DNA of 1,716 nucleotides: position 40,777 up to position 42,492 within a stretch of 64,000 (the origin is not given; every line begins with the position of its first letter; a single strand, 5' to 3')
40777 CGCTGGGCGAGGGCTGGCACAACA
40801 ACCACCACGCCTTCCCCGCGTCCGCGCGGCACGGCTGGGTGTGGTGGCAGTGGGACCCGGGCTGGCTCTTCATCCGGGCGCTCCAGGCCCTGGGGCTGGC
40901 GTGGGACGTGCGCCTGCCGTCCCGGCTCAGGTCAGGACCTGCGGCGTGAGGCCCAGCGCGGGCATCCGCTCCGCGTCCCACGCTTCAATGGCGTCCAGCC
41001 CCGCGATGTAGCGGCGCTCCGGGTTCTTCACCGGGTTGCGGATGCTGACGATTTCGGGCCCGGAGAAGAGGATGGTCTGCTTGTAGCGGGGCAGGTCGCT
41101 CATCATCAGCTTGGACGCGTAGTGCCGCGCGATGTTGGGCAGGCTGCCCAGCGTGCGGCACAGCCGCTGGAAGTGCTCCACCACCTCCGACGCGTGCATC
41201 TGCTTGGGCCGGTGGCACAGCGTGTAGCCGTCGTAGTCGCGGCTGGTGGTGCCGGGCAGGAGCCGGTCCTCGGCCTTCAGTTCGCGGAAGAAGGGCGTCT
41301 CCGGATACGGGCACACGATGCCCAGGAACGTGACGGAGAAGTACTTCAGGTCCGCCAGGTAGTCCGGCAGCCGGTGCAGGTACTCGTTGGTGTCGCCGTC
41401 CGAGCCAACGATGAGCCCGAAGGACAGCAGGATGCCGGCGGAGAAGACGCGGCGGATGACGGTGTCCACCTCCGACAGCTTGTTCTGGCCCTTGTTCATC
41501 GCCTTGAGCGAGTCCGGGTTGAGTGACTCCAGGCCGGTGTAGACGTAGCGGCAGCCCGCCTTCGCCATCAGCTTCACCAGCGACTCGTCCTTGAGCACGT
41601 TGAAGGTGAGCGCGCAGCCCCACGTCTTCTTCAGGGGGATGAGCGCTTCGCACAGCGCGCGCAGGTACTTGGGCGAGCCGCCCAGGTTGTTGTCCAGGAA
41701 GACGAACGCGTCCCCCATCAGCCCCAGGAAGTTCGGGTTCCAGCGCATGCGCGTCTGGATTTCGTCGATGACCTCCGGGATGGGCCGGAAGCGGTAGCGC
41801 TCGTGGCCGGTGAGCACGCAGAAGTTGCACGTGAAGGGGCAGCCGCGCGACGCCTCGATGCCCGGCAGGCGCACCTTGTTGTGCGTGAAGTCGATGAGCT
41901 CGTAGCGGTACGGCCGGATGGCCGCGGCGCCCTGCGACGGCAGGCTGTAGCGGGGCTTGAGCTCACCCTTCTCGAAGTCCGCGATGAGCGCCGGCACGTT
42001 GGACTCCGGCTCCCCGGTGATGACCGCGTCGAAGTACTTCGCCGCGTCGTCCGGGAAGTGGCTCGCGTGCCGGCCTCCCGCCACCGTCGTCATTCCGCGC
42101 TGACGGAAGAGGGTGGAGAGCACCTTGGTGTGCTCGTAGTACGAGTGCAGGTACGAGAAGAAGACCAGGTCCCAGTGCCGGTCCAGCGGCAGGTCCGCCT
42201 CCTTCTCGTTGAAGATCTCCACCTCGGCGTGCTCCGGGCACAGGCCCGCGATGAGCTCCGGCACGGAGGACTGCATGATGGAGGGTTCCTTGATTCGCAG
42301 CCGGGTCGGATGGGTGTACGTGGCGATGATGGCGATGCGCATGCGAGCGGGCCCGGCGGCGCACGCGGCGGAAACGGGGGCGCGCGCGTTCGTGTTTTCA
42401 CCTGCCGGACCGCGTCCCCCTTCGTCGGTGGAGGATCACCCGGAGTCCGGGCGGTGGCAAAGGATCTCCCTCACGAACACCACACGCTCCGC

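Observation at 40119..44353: Convergent, 3'-overlapping acyl-CoA-type desaturase and B12-dependent radical SAM gene, with a large polytopic membrane protein divergent from the rSAM gene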

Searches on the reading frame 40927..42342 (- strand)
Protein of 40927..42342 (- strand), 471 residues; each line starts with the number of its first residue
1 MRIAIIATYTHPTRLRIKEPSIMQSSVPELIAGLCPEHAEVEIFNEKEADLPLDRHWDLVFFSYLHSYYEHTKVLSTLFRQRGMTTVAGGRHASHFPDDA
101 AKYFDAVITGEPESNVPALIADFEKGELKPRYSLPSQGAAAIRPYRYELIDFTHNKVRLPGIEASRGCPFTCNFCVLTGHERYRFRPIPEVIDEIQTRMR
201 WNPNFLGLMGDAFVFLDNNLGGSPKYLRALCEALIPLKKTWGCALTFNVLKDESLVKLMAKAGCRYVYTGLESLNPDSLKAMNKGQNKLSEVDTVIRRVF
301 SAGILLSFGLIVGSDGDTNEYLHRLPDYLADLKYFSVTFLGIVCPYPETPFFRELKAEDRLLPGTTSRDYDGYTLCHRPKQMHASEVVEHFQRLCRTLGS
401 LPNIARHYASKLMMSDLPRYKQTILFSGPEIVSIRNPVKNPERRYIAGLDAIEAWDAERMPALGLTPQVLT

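Call 3: search_protein_families(library=pfam, proteins=[window:40927-42342:-], max_evalue=0.01)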
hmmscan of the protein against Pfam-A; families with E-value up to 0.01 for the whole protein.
window:40927-42342:- (471 aa): 2 families
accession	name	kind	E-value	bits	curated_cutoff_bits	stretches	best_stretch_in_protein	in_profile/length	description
PF04055.27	Radical_SAM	-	3e-15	57.2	29.5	1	163-325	2-162/166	Radical SAM superfamily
PF02310.24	B12-binding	-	0.0012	19.1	32.1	1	55-119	50-120/121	B12 binding domain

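Call 4: search_protein_families(library=ncbifam, proteins=[window:40927-42342:-], max_evalue=0.01)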
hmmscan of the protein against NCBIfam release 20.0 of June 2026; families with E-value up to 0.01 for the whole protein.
window:40927-42342:- (471 aa): 22 families
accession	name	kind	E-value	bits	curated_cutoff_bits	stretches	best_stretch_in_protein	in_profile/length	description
TIGR04072.2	rSAM_ladder_B12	equivalog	1e-18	67.3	360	1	67-359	81-376/443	lipid biosynthesis B12-binding/radical SAM protein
TIGR02026.1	BchE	equivalog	2.2e-18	66.4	481.35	1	157-393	192-422/497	magnesium-protoporphyrin IX monomethyl ester anaerobic oxidative cyclase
TIGR04013.1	B12_SAM_MJ_1487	hypoth_equivalog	2.2e-18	66.3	251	1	58-197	45-191/382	TIGR04013 family B12-binding domain/radical SAM domain-containing protein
TIGR03471.1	HpnJ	equivalog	7.7e-18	64.6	577.6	1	162-361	200-393/472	hopanoid biosynthesis associated radical SAM protein HpnJ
NF038361.1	rSAM_Sden_1168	equivalog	5.2e-15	55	575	1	161-339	284-458/560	Sden_1168 family B12-binding radical SAM P-methyltransferase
TIGR04479.1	bcpD_PhpK_rSAM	subfamily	9.4e-14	50.7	600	1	160-323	242-400/504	PhpK family radical SAM P-methyltransferase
TIGR04295.1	B12_rSAM_oligo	hypoth_equivalog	2.9e-12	46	400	1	161-285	202-315/422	TIGR04295 family B12-binding domain-containing radical SAM protein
NF050148.1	rSAM_ApyD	equivalog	2.9e-12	45.8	750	1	154-359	194-397/645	RiPP biosynthesis radical SAM protein ApyD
NF033070.1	rSAM_AprD4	equivalog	1.9e-11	43.5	500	1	128-353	158-388/456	AprD4 family radical SAM diol-dehydratase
TIGR03975.1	rSAM_ocin_1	subfamily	2.6e-11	42.8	281.85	1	162-329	264-427/606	RiPP maturation radical SAM C-methyltransferase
TIGR04367.1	HpnR_B12_rSAM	equivalog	1.5e-09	37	650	1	161-377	188-389/490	hopanoid C-3 methylase HpnR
TIGR04014.1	B12_SAM_MJ_0865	equivalog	3.3e-09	36.1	360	1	162-354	163-357/434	methyl-coenzyme M reductase glutamine C-methyltransferase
NF040546.1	rSAM_CUAEP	equivalog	4.9e-08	32.1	500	1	155-321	166-330/468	CUAEP/CCAEP-tail radical SAM (seleno)protein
TIGR04434.1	rSAM_Pput_1520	hypoth_equivalog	5.8e-08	31.7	550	1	166-287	259-388/515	B12-binding domain/radical SAM domain-containing protein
TIGR04385.1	B12_rSAM_cofa1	equivalog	6.6e-08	32.2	450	1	155-320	191-352/438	B12 lower ligand biosynthesis radical SAM protein BzaD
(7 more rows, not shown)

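Call 6: find_homologous_proteins(query=window:40927-42342:-, max_evalue=0.00001)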
Query window:40927-42342:- (471 aa): 903 proteins with E <= 0.00001 among 7563 candidates; the best 120 are listed.
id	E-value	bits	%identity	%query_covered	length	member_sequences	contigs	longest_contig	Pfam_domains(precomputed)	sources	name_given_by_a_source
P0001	0.0e+0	1084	99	100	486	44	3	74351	PF04055.28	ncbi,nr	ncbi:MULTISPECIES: B12-binding domain-containing radical SAM protein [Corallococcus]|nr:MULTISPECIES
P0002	1.8e-286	968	86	100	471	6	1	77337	PF04055.28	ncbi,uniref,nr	ncbi:B12-binding domain-containing radical SAM protein [Myxococcus qinghaiensis]|uniref:B12-binding 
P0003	3.0e-286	968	87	100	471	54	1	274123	PF04055.28,PF02310.25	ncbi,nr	ncbi:radical SAM protein [Corallococcus sp. H22C18031201]|nr:radical SAM protein [Corallococcus sp. 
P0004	1.5e-284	962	86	100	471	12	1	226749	PF04055.28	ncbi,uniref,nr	ncbi:B12-binding domain-containing radical SAM protein [Myxococcus sp. K38C18041901]|uniref:B12-bind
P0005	6.2e-284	960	85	100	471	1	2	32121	PF04055.28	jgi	jgi:radical SAM superfamily enzyme YgiQ (UPF0313 family)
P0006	9.0e-284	959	86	100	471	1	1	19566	PF04055.28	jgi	jgi:radical SAM superfamily enzyme YgiQ (UPF0313 family)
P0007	4.5e-283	957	85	100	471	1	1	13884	PF04055.28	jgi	jgi:radical SAM superfamily enzyme YgiQ (UPF0313 family)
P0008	4.3e-281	951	85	100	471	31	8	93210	PF04055.28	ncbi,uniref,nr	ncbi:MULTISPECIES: radical SAM protein [Myxococcus]|uniref:B12-binding domain-containing radical SAM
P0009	1.3e-280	949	84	100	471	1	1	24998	PF04055.28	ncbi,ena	-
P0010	1.6e-280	949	85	100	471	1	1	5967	PF04055.28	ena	-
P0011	1.2e-279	946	84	99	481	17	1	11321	PF04055.28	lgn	-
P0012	5.6e-279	944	84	100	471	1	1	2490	PF04055.28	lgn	-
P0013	1.8e-278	942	84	99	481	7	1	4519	PF04055.28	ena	-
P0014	1.9e-278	942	84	100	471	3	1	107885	PF04055.28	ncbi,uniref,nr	ncbi:B12-binding domain-containing radical SAM protein [Hyalangium gracile]|uniref:B12-binding domai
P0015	2.2e-278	942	83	100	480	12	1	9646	PF04055.28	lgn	-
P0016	3.0e-278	941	83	99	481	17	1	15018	PF04055.28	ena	-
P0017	1.8e-276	935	83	100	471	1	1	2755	PF04055.28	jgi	jgi:radical SAM superfamily enzyme YgiQ (UPF0313 family)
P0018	1.1e-275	933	83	99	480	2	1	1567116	PF04055.28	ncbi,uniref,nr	ncbi:radical SAM protein [Archangium sp. Cb G35]|uniref:B12-binding domain-containing radical SAM pr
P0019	1.3e-273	926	82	100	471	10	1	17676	PF04055.28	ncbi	-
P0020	2.9e-273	925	82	99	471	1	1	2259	PF04055.28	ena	-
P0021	3.4e-273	925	82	100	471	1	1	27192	PF04055.28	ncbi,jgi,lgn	ncbi:MAG TPA: radical SAM protein [Myxococcaceae bacterium]|jgi:radical SAM superfamily enzyme YgiQ 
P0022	4.5e-272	921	82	100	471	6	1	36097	PF04055.28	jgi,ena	-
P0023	3.0e-271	918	82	100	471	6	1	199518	PF04055.28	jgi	jgi:radical SAM superfamily enzyme YgiQ (UPF0313 family)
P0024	2.3e-269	912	80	100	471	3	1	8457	PF04055.28,PF02310.25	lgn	-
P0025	1.6e-266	903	80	100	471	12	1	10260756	PF04055.28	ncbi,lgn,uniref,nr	ncbi:Radical SAM domain protein [Stigmatella aurantiaca DW4/3-1]|uniref:Radical SAM domain protein n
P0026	2.8e-266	902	80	100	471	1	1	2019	PF04055.28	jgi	jgi:radical SAM superfamily enzyme YgiQ (UPF0313 family)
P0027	5.4e-266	901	80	100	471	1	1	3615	PF04055.28,PF02310.25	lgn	-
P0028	6.0e-266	901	79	100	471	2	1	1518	PF04055.28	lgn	-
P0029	9.8e-266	900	80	100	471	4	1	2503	PF04055.28,PF02310.25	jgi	jgi:radical SAM superfamily enzyme YgiQ (UPF0313 family)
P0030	2.0e-264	896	79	99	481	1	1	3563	PF04055.28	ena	-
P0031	1.3e-263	893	83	95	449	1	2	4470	PF04055.28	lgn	-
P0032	1.2e-261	886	78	100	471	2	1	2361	PF04055.28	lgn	-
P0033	1.2e-259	880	78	100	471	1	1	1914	PF04055.28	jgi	jgi:radical SAM superfamily enzyme YgiQ (UPF0313 family)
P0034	5.3e-259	878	78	100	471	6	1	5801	PF04055.28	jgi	jgi:radical SAM superfamily enzyme YgiQ (UPF0313 family)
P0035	6.0e-259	878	78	100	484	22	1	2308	PF04055.28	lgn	-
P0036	7.4e-259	877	78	100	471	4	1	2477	PF04055.28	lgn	-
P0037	8.0e-259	877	77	100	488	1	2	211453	PF04055.28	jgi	jgi:radical SAM superfamily enzyme YgiQ (UPF0313 family)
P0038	6.9e-258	874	77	100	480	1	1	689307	PF04055.28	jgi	jgi:radical SAM superfamily enzyme YgiQ (UPF0313 family)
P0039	6.9e-258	874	77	100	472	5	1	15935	PF04055.28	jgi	jgi:radical SAM superfamily enzyme YgiQ (UPF0313 family)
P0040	2.3e-257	872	77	100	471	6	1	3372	PF04055.28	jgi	jgi:radical SAM superfamily enzyme YgiQ (UPF0313 family)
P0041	9.6e-257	870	77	100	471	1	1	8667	PF04055.28,PF02310.25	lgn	-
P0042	1.3e-255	867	77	100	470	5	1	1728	PF04055.28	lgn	-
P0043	7.4e-255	864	75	100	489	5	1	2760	PF04055.28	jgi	jgi:radical SAM superfamily enzyme YgiQ (UPF0313 family)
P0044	7.9e-255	864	75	100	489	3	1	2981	PF04055.28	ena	-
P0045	2.2e-254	863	76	100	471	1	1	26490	PF04055.28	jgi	jgi:radical SAM superfamily enzyme YgiQ (UPF0313 family)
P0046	3.6e-254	862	75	100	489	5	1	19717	PF04055.28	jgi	jgi:radical SAM superfamily enzyme YgiQ (UPF0313 family)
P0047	5.2e-254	861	75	100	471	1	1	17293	PF04055.28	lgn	-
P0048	1.9e-253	860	75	100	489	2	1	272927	PF04055.28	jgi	jgi:radical SAM superfamily enzyme YgiQ (UPF0313 family)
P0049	3.2e-253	859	75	100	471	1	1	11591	PF04055.28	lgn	-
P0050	3.5e-253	859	75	100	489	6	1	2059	PF04055.28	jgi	-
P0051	6.1e-252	855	75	100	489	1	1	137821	PF04055.28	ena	-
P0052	2.1e-251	853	75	100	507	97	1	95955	PF04055.28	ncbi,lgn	ncbi:MAG TPA: radical SAM protein [Pyrinomonadaceae bacterium]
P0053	2.1e-251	853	75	100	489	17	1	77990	PF04055.28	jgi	jgi:radical SAM superfamily enzyme YgiQ (UPF0313 family)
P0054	2.2e-251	853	74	100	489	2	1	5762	PF04055.28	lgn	-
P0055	3.1e-251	852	74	100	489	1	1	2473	PF04055.28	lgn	-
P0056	1.1e-250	850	74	100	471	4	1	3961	PF04055.28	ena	-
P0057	1.6e-250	850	74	100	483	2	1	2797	PF04055.28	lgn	-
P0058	2.0e-250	850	74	100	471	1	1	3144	PF04055.28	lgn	-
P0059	3.9e-250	849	74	100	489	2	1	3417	PF04055.28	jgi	-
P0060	4.5e-250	848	75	100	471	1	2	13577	PF04055.28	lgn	-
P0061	7.7e-250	848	75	100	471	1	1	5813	PF04055.28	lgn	-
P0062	1.4e-249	847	74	100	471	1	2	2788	PF04055.28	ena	-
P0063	1.5e-249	847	74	100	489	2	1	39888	PF04055.28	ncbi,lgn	-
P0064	1.5e-249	847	75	100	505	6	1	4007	PF04055.28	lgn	-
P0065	2.9e-249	846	74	100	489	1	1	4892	PF04055.28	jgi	jgi:radical SAM superfamily enzyme YgiQ (UPF0313 family)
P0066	3.4e-249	845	74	100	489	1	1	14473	PF04055.28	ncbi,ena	-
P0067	1.1e-248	844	75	100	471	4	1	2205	PF04055.28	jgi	jgi:radical SAM superfamily enzyme YgiQ (UPF0313 family)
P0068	1.4e-248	843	74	100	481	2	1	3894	PF04055.28,PF02310.25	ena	-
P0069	1.6e-248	843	73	100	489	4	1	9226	PF04055.28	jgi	jgi:radical SAM superfamily enzyme YgiQ (UPF0313 family)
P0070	2.8e-248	842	74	100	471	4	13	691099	PF04055.28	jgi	jgi:radical SAM superfamily enzyme YgiQ (UPF0313 family)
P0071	4.7e-248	842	73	100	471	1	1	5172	PF04055.28,PF02310.25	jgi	jgi:radical SAM superfamily enzyme YgiQ (UPF0313 family)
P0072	6.0e-248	841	75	100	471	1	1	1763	PF04055.28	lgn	-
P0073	7.8e-248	841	74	100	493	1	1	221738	PF04055.28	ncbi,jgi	jgi:radical SAM superfamily enzyme YgiQ (UPF0313 family)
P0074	8.9e-248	841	73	100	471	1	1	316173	PF04055.28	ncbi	-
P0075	9.8e-248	841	74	100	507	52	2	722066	PF04055.28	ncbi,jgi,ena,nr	ncbi:MAG TPA: radical SAM protein [Pyrinomonadaceae bacterium]|nr:radical SAM protein [Pyrinomonadac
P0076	1.3e-247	840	74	100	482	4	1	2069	PF04055.28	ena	-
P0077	1.4e-247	840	73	100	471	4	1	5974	PF04055.28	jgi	jgi:radical SAM superfamily enzyme YgiQ (UPF0313 family)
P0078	1.8e-247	840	74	100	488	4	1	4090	PF04055.28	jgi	jgi:radical SAM superfamily enzyme YgiQ (UPF0313 family)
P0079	4.8e-247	838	74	100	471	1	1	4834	PF04055.28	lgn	-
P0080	7.7e-247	838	74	100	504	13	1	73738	PF04055.28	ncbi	ncbi:MAG: B12-binding domain-containing radical SAM protein [Pyrinomonadaceae bacterium]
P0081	1.1e-246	837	73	100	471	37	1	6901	PF04055.28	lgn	-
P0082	1.2e-246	837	73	100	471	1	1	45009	PF04055.28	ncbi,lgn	-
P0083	1.3e-246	837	73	100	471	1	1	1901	PF04055.28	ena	-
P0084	1.8e-246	836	73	100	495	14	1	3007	PF04055.28,PF02310.25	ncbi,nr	ncbi:MAG TPA: radical SAM protein [Bryobacteraceae bacterium]|nr:radical SAM protein [Bryobacteracea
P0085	2.2e-246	836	73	100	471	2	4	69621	PF04055.28,PF02310.25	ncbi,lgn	-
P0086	9.7e-246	834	73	100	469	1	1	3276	PF04055.28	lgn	-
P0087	1.1e-245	834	75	100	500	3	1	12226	PF04055.28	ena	-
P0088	1.5e-245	833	73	100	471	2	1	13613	PF04055.28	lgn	-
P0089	2.0e-245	833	74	100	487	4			PF04055.28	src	-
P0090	2.1e-245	833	72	100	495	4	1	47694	PF04055.28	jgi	jgi:radical SAM superfamily enzyme YgiQ (UPF0313 family)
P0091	2.2e-245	833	72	100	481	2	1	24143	PF04055.28,PF02310.25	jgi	jgi:radical SAM superfamily enzyme YgiQ (UPF0313 family)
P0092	2.3e-245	833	73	100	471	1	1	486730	PF04055.28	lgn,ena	-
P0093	2.7e-245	833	73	100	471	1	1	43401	PF04055.28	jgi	jgi:radical SAM superfamily enzyme YgiQ (UPF0313 family)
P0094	5.3e-245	832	73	100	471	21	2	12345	PF04055.28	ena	-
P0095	1.1e-244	831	72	100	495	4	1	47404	PF04055.28,PF02310.25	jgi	jgi:radical SAM superfamily enzyme YgiQ (UPF0313 family)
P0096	1.3e-244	830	74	100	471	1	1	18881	PF04055.28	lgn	-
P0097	1.6e-244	830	73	100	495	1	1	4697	PF04055.28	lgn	-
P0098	2.3e-244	830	72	100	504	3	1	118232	PF04055.28,PF02310.25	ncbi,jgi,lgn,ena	ncbi:MAG TPA: radical SAM protein [Pyrinomonadaceae bacterium]|jgi:radical SAM superfamily enzyme Yg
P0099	2.5e-244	829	73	100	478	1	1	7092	PF04055.28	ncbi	-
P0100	3.0e-244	829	73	100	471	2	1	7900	PF04055.28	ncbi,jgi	jgi:radical SAM superfamily enzyme YgiQ (UPF0313 family)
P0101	3.1e-244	829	73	100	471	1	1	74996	PF04055.28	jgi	jgi:radical SAM superfamily enzyme YgiQ (UPF0313 family)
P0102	4.9e-244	828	72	100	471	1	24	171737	PF04055.28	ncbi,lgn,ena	-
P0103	5.1e-244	828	72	100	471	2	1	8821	PF04055.28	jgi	jgi:radical SAM superfamily enzyme YgiQ (UPF0313 family)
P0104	5.5e-244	828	73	100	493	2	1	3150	PF04055.28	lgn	-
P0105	7.5e-244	828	73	100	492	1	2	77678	PF04055.28,PF02310.25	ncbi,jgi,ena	ncbi:MAG TPA: radical SAM protein [Pyrinomonadaceae bacterium]|jgi:radical SAM superfamily enzyme Yg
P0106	1.8e-243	827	76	95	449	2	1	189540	PF04055.28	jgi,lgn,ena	-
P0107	1.2e-242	824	72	100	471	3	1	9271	PF04055.28,PF02310.25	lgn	-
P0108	1.2e-242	824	72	100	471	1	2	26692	PF04055.28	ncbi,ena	-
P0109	1.6e-242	823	73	100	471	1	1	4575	PF04055.28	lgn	-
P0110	1.6e-242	823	73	100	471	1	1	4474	PF04055.28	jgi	-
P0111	2.1e-242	823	73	100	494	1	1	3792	PF04055.28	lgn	-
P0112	2.9e-242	823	72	100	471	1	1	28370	PF04055.28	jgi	jgi:radical SAM superfamily enzyme YgiQ (UPF0313 family)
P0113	3.4e-242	822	72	100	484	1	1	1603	PF04055.28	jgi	-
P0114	4.5e-242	822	71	100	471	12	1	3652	PF04055.28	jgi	jgi:radical SAM superfamily enzyme YgiQ (UPF0313 family)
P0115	5.0e-242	822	73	100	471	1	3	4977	PF04055.28,PF02310.25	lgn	-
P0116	5.9e-242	822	72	100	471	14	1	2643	PF04055.28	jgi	jgi:radical SAM superfamily enzyme YgiQ (UPF0313 family)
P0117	5.9e-242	822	72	100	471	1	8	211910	PF04055.28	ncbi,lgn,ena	-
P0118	1.0e-241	821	72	100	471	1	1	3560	PF04055.28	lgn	-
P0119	1.4e-241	820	72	100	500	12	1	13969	PF04055.28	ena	-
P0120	1.7e-241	820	72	100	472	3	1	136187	PF04055.28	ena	-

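Call 7: find_related_loci(query=window:40927-42342:-, collection=genome_contigs, flank=8000)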
Query window:40927-42342:- (471 aa) in genome_contigs; peptide patterns used: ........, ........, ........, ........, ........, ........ (x = any residue, [..] = any of these).
312 stretches matched a pattern; 224 encode a relative of the query (tblastn E <= 1e-3); the best 80 are kept; 80 distinct loci.
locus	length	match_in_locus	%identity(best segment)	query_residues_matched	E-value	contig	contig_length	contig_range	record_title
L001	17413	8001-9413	100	1-471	0e+0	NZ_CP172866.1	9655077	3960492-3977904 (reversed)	Corallococcus coralloides strain KYC2213 chromosome, complete genome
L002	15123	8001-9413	98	1-471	0e+0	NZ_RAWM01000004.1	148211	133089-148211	Corallococcus interemptor strain AB047A NODE_4_148211_cov_67.6457_ID_7927, whole genome shotgun sequence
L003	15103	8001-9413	97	1-471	0e+0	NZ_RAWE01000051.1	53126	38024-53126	Corallococcus carmarthensis strain CA043D NODE_51_53126_cov_27.9768_ID_10681, whole genome shotgun sequence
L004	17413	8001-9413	97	1-471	0e+0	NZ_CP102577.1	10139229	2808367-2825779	Corallococcus exercitus strain SDU142 chromosome, complete genome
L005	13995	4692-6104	97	1-471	0e+0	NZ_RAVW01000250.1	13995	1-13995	Corallococcus exercitus strain AB043A NODE_250_13995_cov_10.0289_ID_16873, whole genome shotgun sequence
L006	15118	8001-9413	96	1-471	0e+0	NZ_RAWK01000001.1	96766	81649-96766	Corallococcus aberystwythensis strain AB050A NODE_1_96766_cov_20.8719_ID_11439, whole genome shotgun sequence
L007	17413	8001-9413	93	1-471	0e+0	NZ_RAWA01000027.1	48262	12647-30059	Corallococcus sp. CA053C NODE_27_48262_cov_21.9303, whole genome shotgun sequence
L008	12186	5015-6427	91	1-471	0e+0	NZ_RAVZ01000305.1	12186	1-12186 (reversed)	Corallococcus terminator strain CA054A NODE_305_12186_cov_34.3533, whole genome shotgun sequence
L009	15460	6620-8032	92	1-471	0e+0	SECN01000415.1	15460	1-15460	MAG: Myxococcaceae bacterium isolate PMG_225 scaffold_27279, whole genome shotgun sequence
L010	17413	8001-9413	88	1-471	0e+0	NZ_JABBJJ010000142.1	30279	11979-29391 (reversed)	Pyxidicoccus fallax strain DSM 14698 NODE_142_length_30279_cov_32.8259, whole genome shotgun sequence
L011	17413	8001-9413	87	1-471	0e+0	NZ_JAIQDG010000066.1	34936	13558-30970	Myxococcus sp. RHSTA-1-4 NODE_66_length_34936_cov_150.177458, whole genome shotgun sequence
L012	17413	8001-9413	86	1-471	0e+0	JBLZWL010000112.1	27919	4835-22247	Corallococcus terminator strain BB12-2 000097F_arrow, whole genome shotgun sequence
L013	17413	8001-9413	87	1-471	0e+0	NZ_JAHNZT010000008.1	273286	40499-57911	Citreicoccus inhibens strain M34 NODE_8_length_273286_cov_17.756431, whole genome shotgun sequence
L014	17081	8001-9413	86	1-471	0e+0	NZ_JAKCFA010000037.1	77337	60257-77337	Myxococcus qinghaiensis strain QH3KD-4-1 gnl_ICJDIIDJ_37, whole genome shotgun sequence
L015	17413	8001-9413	86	1-471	0e+0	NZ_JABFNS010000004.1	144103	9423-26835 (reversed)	Myxococcus xanthus strain AM003 NODE_4_length_144103_cov_37.7099, whole genome shotgun sequence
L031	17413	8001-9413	75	1-471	0e+0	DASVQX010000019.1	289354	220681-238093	MAG TPA_asm: Pyrinomonadaceae bacterium isolate SMAG_U3219 k141_483254, whole genome shotgun sequence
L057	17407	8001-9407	73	3-471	0e+0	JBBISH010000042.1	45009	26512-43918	MAG: Myxococcales bacterium isolate STS170223_bin_369 NODE_505_length_45009_cov_2.11183, whole genome shotgun sequence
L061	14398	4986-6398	72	1-471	0e+0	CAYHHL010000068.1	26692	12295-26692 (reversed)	MAG TPA_asm: uncultured Enterobacteriaceae bacterium isolate ERP119702_co1_145 genome assembly, contig: NODE_1829_length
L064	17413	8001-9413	71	1-471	0e+0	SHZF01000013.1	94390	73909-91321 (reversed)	MAG: Myxococcales bacterium isolate Baikal-deep-G138 BACOMB-C628, whole genome shotgun sequence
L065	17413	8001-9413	69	1-471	0e+0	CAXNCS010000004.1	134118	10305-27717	MAG: Myxococcota bacterium isolate MiH-14oct19-125 genome assembly, contig: MiH-14oct19-C99, whole genome shotgun sequen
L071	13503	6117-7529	67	1-471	0e+0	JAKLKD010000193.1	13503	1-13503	MAG: Myxococcota bacterium isolate MAG.235 MAG.235-scaffold_3024, whole genome shotgun sequence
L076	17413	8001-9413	66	1-471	0e+0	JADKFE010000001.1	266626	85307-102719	MAG: Deltaproteobacteria bacterium isolate Rand_18-Q3-R56-63_MAXAC.001 tig00001975-10-2668310, whole genome shotgun sequ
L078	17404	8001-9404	66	1-468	0e+0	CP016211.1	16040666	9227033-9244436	Minicystis rosea strain DSM 24000 chromosome, complete genome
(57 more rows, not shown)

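Call 16: search_solved_structures(query=window:40927-42342:-, max_evalue=0.01)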
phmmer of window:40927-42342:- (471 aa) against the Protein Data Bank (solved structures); distinct sequences matched with E-value up to 0.01: 4.
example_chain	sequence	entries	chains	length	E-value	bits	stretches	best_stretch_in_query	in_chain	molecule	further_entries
6fd2_B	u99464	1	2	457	1.8e-11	46.7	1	102-355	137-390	Putative apramycin biosynthetic oxidoreductase 4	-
6wte_A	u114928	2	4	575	9.4e-06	27.8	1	159-387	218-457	B12-binding domain-containing protein | Tryptophan-C2-methyltransferase containing B12-binding domain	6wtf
9ccb_A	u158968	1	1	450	0.00049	22.2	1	161-357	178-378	Radical SAM core domain-containing protein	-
4q37_A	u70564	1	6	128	0.004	19.2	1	30-120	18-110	Radical SAM protein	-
